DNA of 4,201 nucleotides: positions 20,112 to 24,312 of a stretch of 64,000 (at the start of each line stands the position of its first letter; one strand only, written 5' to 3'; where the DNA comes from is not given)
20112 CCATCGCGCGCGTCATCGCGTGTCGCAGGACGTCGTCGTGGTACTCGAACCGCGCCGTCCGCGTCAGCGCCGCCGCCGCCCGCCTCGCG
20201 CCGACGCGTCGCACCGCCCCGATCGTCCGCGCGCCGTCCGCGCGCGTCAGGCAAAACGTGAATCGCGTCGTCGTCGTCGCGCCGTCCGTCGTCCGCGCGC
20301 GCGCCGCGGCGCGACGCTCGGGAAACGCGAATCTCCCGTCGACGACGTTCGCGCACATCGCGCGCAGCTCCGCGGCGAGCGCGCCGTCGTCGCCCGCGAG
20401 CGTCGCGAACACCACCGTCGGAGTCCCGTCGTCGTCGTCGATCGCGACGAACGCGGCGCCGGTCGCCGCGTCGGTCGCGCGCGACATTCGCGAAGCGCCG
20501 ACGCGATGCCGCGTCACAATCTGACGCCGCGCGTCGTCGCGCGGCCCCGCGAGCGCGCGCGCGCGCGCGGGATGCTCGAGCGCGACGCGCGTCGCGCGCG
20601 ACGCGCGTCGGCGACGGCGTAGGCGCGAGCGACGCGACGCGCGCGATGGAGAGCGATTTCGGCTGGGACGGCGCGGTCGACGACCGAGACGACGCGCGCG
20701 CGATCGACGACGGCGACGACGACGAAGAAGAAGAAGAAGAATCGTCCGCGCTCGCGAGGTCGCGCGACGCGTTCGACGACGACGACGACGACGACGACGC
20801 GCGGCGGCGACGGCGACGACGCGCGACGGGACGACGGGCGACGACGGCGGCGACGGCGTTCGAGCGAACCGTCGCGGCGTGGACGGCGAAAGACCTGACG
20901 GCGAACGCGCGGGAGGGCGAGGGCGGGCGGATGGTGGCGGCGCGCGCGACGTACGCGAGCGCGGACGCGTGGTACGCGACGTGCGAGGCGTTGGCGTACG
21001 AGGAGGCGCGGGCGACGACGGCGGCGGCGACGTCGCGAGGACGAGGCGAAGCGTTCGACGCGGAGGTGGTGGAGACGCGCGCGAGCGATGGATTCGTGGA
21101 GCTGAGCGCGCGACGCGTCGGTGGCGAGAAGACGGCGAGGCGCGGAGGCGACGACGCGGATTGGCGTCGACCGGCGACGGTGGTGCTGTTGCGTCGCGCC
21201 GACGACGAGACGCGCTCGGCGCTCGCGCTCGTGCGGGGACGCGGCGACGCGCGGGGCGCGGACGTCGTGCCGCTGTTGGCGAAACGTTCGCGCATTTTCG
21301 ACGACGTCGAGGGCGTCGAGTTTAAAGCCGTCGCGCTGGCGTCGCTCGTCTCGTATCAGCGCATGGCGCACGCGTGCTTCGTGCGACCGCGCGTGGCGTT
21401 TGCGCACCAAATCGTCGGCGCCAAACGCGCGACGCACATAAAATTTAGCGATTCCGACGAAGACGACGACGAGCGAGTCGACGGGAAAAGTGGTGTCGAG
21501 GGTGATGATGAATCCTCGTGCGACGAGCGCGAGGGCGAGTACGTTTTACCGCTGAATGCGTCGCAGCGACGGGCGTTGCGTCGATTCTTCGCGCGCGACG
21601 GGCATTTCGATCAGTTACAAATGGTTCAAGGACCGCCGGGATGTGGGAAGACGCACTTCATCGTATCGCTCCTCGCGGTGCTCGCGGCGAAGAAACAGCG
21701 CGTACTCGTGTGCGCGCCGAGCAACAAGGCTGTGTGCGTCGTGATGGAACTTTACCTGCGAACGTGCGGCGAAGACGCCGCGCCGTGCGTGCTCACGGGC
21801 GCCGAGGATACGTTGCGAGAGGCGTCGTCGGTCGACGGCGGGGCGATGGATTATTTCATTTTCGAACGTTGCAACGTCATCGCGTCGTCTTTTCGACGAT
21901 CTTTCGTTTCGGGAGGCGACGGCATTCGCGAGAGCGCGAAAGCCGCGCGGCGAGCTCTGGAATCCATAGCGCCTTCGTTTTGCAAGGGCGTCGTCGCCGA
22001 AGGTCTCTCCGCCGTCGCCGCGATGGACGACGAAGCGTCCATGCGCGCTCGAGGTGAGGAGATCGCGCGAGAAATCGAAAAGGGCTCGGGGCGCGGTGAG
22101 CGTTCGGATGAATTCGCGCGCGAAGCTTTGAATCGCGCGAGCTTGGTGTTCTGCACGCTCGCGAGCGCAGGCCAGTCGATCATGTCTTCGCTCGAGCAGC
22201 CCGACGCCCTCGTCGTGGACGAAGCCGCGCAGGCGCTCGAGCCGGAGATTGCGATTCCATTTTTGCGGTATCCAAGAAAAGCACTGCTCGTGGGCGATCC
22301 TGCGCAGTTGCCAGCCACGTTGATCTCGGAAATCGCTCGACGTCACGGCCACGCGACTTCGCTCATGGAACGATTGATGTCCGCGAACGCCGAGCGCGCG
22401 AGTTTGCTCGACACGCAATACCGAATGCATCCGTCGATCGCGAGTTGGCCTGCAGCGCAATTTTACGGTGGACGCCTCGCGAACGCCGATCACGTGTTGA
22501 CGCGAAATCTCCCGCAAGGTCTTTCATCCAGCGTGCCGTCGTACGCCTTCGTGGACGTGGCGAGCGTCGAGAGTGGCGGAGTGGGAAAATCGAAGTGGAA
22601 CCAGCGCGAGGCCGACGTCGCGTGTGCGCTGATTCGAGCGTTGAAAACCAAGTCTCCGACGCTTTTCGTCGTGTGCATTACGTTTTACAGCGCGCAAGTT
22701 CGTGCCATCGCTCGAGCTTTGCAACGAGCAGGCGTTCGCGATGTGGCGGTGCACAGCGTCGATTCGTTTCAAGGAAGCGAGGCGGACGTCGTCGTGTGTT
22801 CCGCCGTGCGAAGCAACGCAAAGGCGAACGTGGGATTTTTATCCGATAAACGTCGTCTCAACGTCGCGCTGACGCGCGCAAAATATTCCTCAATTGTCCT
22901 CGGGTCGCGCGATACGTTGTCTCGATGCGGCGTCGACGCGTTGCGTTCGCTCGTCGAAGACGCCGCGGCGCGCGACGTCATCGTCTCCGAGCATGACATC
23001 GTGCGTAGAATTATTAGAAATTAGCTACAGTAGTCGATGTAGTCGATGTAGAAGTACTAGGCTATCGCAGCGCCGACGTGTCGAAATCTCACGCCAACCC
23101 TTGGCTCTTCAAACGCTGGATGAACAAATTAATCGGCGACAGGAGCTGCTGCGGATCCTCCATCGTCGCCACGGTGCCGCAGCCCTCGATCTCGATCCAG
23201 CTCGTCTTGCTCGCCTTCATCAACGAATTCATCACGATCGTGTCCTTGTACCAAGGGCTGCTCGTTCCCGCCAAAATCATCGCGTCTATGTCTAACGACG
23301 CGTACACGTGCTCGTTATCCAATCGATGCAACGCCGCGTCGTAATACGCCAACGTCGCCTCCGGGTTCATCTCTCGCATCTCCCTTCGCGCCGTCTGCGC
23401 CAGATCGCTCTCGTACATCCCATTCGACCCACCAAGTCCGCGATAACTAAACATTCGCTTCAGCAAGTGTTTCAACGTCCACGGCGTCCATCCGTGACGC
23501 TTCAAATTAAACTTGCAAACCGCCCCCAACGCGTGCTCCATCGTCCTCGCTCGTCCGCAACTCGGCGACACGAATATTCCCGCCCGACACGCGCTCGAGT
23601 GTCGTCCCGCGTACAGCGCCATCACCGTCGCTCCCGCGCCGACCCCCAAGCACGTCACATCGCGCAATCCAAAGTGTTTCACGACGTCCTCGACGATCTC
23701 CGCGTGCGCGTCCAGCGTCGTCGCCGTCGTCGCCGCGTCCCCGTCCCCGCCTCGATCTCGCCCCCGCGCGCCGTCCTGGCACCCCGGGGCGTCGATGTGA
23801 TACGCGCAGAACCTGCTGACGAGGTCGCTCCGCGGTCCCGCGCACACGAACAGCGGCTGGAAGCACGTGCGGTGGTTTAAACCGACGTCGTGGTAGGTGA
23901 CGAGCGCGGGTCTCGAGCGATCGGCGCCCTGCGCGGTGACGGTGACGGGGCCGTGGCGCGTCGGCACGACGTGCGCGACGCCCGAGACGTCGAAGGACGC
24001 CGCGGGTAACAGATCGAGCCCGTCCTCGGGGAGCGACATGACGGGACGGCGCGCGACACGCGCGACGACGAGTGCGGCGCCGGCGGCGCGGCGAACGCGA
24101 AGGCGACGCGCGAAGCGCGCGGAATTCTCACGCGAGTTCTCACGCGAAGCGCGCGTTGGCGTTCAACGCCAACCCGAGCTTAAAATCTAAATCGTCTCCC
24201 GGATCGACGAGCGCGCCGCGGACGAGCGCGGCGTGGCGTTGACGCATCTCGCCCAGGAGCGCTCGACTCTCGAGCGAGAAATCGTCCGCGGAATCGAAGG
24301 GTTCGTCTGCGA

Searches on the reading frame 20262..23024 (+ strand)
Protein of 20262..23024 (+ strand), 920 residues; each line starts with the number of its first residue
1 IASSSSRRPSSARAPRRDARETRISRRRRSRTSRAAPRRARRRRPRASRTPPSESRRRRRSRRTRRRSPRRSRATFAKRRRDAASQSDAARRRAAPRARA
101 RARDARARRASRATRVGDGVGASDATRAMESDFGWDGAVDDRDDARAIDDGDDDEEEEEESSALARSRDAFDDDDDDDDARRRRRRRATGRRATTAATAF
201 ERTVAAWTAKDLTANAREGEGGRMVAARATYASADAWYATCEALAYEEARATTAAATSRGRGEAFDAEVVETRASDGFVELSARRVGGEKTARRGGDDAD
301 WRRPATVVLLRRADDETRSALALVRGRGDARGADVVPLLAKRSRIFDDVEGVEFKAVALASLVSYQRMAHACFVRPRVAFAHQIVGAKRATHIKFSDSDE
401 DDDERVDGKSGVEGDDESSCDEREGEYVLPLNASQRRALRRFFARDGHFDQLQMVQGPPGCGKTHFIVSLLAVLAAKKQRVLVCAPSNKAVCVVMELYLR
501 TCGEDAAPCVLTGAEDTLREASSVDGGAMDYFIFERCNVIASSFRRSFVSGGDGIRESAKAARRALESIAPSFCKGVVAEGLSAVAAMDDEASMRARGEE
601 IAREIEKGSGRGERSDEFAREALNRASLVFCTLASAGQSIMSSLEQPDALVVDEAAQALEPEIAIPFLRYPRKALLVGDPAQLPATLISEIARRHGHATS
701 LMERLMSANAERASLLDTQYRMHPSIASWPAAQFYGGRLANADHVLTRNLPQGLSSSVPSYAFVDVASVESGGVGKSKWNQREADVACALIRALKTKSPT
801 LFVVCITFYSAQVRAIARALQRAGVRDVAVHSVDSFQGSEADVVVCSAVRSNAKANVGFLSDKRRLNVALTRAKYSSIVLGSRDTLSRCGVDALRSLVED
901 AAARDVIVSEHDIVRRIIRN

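Call 32: search_protein_families(library=pfam, proteins=[window:20262-23024:+], max_evalue=0.001)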
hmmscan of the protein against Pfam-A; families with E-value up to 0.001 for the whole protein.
window:20262-23024:+ (920 aa): 7 families
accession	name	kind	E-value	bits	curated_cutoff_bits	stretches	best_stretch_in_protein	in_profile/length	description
PF13086.12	AAA_11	-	2e-58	198.6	27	1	431-690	2-257/257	AAA domain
PF13087.12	AAA_12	-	4.4e-56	190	27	1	699-883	3-194/195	AAA domain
PF13604.12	AAA_30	-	6e-12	46.1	27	1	431-494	2-62/191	AAA domain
PF13245.12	AAA_19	-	6.7e-09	36.5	25.1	1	452-685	13-131/134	AAA domain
PF01443.25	Viral_helicase1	-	3e-08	34.2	21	0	806-876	161-223/228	Viral superfamily 1 RNA helicase core domain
PF05127.21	NAT10_TcmA_helicase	-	7.9e-05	23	22.7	0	455-503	2-51/176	RNA cytidine acetyltransferase NAT10/TcmA, helicase domain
PF13538.12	UvrD_C_2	-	0.00013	22.2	27.4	1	828-878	2-50/52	UvrD-like helicase C-terminal domain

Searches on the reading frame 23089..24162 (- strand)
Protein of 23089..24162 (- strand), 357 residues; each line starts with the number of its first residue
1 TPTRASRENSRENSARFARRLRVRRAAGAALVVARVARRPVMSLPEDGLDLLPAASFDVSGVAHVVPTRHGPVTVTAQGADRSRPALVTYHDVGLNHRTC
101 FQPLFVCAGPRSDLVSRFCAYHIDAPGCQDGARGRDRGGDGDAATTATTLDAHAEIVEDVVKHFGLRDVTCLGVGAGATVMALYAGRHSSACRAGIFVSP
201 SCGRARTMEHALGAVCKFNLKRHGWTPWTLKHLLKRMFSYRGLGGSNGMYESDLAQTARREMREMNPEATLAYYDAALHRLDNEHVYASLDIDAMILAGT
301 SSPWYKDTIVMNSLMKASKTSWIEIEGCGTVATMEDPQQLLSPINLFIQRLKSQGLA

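Call 32: search_protein_families(library=pfam, proteins=[window:23089-24162:-], max_evalue=0.001)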
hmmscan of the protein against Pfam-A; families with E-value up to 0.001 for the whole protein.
window:23089-24162:- (357 aa): 3 families
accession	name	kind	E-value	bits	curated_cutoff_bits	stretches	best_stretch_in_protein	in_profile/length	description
PF03096.20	Ndr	-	2.7e-53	181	23.3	1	64-349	2-277/283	Ndr family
PF00561.26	Abhydrolase_1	-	1.4e-08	35.2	25.8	1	117-206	27-103/245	alpha/beta hydrolase fold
PF12146.15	Hydrolase_4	-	0.00024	20.9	27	1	134-212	43-123/239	Serine aminopeptidase, S33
